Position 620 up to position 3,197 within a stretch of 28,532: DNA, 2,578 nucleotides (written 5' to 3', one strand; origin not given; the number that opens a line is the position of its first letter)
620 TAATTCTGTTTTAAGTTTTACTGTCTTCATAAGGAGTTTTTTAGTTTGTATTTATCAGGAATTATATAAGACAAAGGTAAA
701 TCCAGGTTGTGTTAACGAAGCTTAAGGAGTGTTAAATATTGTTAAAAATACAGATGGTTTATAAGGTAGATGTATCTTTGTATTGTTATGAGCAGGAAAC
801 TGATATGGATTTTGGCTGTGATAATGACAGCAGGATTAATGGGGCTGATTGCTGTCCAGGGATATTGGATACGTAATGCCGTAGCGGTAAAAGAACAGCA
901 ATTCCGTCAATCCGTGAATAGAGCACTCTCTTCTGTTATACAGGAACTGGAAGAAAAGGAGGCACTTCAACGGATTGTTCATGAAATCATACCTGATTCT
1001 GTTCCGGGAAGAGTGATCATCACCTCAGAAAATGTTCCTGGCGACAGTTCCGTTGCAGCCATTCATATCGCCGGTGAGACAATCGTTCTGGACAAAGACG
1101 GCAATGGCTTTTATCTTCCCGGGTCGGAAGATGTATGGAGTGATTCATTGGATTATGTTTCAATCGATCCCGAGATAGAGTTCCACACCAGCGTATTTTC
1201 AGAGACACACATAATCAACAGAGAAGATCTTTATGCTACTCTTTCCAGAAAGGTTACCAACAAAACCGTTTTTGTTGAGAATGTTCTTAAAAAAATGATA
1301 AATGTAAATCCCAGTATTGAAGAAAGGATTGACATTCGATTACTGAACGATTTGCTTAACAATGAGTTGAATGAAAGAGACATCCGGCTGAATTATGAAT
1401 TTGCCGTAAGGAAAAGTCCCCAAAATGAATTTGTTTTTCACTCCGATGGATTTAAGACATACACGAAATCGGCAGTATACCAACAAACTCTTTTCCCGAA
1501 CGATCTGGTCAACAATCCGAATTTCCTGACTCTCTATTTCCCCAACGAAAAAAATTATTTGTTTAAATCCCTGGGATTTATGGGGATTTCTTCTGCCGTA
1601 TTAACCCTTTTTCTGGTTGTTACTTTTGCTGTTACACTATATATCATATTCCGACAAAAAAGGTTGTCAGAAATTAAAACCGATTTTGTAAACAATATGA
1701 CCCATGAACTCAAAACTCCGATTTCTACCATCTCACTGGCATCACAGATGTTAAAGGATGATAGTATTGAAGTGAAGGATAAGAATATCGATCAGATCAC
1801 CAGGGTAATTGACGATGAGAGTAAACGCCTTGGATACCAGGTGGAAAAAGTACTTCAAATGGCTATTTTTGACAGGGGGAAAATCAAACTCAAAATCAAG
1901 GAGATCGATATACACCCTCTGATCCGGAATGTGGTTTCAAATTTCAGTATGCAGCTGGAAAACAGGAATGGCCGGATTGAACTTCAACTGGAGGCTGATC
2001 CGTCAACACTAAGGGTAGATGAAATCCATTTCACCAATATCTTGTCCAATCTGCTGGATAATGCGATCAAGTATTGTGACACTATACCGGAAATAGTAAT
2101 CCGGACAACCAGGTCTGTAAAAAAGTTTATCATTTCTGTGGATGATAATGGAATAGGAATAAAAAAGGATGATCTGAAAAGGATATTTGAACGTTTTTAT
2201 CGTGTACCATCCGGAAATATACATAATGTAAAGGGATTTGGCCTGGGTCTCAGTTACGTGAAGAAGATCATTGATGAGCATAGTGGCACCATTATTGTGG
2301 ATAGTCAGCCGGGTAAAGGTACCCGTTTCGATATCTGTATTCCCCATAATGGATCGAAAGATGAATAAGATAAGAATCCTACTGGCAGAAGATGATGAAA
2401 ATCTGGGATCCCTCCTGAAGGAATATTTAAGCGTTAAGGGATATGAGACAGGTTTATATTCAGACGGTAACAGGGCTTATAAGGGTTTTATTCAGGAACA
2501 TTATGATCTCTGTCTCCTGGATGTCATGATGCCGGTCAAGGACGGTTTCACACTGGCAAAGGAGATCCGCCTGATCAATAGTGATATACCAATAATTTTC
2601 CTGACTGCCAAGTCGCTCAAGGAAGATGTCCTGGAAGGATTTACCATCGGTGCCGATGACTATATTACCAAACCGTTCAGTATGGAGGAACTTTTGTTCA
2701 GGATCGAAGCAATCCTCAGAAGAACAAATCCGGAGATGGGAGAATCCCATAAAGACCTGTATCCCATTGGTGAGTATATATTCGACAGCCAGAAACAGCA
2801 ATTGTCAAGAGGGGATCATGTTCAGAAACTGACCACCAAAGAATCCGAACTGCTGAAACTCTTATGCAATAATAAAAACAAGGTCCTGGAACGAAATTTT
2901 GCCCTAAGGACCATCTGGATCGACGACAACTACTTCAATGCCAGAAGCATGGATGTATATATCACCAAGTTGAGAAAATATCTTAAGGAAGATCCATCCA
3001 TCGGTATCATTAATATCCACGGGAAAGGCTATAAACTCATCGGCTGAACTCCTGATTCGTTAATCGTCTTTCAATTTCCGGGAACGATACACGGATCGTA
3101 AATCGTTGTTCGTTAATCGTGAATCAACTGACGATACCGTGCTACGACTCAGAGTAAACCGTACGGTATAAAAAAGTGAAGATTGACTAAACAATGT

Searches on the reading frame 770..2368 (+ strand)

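Call 6: search_protein_families(library=pfam, proteins=[window:770-2368:+], max_evalue=0.001)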
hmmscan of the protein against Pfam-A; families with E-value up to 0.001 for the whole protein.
window:770-2368:+ (532 aa): 3 families
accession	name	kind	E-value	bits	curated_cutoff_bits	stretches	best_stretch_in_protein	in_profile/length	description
PF02518.31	HATPase_c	-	1.9e-27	96.3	26.4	1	417-526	2-109/111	Histidine kinase-, DNA gyrase B-, and HSP90-like ATPase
PF00512.31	HisKA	-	7.5e-13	48.8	26.9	1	303-368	2-64/66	His Kinase A (phospho-acceptor) domain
PF14501.12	HATPase_c_5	-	4.4e-07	30.2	22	1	419-513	4-91/102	GHKL domain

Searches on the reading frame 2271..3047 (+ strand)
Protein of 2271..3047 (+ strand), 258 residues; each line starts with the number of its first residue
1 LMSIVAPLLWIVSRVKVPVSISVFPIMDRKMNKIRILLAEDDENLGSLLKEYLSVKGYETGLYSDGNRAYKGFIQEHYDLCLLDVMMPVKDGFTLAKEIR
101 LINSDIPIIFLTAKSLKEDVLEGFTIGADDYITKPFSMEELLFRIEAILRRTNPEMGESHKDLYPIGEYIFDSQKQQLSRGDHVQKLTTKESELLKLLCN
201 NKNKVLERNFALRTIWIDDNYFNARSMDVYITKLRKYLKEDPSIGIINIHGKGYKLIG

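Call 6: search_protein_families(library=pfam, proteins=[window:2271-3047:+], max_evalue=0.001)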
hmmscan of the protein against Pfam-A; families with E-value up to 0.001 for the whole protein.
window:2271-3047:+ (258 aa): 2 families
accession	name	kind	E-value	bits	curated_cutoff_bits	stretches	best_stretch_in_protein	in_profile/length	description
PF00072.30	Response_reg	-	1.9e-26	92.8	30.2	1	36-145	1-110/111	Response regulator receiver domain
PF00486.34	Trans_reg_C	-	6.2e-17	61.9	26.2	1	186-256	5-77/77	Transcriptional regulatory protein, C terminal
